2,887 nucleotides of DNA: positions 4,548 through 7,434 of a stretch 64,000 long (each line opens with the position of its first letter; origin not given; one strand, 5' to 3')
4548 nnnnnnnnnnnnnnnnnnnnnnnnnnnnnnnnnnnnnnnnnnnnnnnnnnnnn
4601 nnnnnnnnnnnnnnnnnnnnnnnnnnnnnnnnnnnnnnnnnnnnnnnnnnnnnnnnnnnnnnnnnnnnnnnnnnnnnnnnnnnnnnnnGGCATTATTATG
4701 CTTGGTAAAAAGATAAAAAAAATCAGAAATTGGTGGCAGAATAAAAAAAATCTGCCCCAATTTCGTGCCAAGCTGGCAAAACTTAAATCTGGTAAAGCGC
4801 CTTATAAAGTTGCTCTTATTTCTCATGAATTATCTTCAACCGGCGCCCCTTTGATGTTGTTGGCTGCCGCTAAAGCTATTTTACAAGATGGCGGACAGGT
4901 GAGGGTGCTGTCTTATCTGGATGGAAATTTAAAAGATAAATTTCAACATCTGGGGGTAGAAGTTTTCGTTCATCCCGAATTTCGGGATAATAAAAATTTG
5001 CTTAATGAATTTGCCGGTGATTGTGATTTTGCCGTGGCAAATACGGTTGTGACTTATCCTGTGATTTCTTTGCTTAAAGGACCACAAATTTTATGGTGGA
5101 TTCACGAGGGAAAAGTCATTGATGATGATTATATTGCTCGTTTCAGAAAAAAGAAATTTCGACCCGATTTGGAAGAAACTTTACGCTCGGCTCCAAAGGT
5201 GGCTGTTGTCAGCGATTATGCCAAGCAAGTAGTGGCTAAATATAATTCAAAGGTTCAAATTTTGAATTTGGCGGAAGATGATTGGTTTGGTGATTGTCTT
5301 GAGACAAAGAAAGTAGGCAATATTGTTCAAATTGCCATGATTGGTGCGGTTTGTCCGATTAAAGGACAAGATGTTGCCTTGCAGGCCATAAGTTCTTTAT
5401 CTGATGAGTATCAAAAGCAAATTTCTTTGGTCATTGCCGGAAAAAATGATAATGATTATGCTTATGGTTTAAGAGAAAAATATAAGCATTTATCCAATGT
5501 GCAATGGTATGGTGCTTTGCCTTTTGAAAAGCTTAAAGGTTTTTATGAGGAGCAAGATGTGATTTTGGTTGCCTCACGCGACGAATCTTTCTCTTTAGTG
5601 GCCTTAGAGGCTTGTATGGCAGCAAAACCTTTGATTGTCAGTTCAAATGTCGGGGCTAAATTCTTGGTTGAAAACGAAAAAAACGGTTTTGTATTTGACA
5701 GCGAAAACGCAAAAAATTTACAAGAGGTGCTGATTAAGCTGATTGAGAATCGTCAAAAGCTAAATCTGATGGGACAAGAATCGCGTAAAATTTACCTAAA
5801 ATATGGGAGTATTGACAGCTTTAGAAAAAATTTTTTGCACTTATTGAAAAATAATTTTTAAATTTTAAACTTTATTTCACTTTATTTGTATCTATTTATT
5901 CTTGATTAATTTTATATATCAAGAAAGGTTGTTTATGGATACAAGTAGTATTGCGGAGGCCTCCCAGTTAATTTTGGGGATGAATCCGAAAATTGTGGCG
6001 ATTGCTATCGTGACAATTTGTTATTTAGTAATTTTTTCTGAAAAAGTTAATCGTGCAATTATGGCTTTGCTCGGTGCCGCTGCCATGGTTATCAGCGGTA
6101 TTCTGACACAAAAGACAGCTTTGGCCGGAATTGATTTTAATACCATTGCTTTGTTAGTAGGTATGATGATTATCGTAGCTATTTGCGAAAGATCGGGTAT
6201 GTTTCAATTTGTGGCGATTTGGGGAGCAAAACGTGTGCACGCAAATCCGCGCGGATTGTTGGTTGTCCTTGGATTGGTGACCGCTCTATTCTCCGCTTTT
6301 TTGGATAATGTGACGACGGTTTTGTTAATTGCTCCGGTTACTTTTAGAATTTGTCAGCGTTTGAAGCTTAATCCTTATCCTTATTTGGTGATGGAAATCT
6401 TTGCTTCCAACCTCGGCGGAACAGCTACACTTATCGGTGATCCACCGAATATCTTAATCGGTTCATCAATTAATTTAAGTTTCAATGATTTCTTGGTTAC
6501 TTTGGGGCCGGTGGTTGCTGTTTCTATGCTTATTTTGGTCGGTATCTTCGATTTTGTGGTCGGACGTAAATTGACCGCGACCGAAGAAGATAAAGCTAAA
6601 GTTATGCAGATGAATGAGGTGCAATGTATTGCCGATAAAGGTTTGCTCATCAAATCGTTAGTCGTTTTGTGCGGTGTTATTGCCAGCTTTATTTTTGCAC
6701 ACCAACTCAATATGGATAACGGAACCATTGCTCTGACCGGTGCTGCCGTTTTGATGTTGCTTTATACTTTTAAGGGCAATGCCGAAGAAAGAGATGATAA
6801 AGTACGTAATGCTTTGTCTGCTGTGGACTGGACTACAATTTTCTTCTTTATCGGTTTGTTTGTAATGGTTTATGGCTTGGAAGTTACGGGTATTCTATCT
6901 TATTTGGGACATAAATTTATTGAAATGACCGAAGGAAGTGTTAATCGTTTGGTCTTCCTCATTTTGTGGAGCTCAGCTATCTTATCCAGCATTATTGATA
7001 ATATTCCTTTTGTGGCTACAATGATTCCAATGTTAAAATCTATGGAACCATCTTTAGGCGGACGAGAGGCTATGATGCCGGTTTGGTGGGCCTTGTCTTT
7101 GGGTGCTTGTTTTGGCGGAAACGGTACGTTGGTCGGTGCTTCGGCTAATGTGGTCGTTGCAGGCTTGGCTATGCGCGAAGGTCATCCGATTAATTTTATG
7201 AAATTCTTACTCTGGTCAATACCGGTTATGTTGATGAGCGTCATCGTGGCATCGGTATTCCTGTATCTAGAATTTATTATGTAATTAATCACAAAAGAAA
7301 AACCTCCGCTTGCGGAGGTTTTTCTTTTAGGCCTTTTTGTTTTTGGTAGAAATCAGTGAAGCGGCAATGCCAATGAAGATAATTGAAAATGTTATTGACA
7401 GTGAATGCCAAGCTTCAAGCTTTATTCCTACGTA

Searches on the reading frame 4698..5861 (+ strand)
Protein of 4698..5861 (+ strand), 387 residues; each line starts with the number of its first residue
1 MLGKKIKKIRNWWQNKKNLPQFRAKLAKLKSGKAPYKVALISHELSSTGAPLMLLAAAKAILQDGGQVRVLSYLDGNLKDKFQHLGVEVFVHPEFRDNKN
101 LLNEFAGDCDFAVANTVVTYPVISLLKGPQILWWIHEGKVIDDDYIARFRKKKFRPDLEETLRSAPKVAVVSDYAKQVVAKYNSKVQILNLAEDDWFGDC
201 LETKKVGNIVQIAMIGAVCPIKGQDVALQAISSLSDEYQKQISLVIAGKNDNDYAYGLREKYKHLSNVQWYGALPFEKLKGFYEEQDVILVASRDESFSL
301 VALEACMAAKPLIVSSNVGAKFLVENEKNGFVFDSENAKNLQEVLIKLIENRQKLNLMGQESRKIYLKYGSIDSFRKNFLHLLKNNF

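Call 41: search_protein_families(library=ncbifam, proteins=[window:4698-5861:+], max_evalue=1e-10)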
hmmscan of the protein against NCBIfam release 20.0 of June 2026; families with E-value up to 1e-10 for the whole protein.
window:4698-5861:+ (387 aa): 8 families
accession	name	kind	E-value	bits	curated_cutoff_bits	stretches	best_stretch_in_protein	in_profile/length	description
TIGR04157.1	glyco_rSAM_CFB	subfamily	3e-21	75.9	400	1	212-382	230-405/406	TIGR04157 family glycosyltransferase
NF038229.1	Glyco4_Geo_Pelo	equivalog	6e-18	65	400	1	210-367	162-317/338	GPMC system family 4 glycosyltransferase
NF041876.1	EPS_EpsE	equivalog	3.6e-16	59.4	400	1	204-364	209-374/389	exopolysaccharide biosynthesis GT4 family glycosyltransferase EpsE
NF046085.1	XrtY_assoc_Gly1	equivalog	5.3e-15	55.1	400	1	177-379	173-377/387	XrtY-associated glycosyltransferase XYAG1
TIGR03449.1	mycothiol_MshA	equivalog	5.5e-14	51.9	462.5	1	212-363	223-381/406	D-inositol-3-phosphate glycosyltransferase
TIGR03999.1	thiol_BshA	equivalog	3.2e-13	49.3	273.7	1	220-366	210-353/375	N-acetyl-alpha-D-glucosaminyl L-malate synthase BshA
NF012028.0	PRK15484.1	subfamily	5.8e-11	42.1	618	1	212-386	196-378/380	lipopolysaccharide N-acetylglucosaminyltransferase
TIGR04348.1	TIGR04348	equivalog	7.4e-11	41.6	300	0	155-361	86-287/310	selenoneine biosynthesis selenosugar synthase SenB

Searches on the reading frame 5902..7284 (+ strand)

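Call 41: search_protein_families(library=ncbifam, proteins=[window:5902-7284:+], max_evalue=1e-10)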
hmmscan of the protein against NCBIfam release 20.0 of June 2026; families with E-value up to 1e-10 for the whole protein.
window:5902-7284:+ (460 aa): 7 families
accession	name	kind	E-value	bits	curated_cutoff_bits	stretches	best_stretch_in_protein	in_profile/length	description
NF040989.1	MamN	equivalog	2.3e-63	214.4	500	1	31-454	4-432/437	magnetosome biogenesis transporter MamN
TIGR00785.1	dass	subfamily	2.7e-30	105.5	198.6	2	27-287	6-286/444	DASS family sodium-coupled anion symporter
NF011980.0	PRK15445.1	subfamily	1.6e-25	90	457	1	32-455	6-423/430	arsenical efflux pump membrane protein ArsB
NF033877.0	arsB_Sta_pI258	exception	1.4e-20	73.9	760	1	32-459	6-427/429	arsenite efflux transporter membrane subunit ArsB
TIGR00935.1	2a45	subfamily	6.9e-20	71.6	415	1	32-458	4-424/426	arsenite/antimonite efflux transporter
TIGR00775.1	NhaD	equivalog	1.2e-14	53.9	577.1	1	81-445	65-403/420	NhaD family Na+:H+ antiporter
NF038006.1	NhaD_1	equivalog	3.3e-12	46.1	80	0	303-444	280-402/405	sodium:proton antiporter NhaD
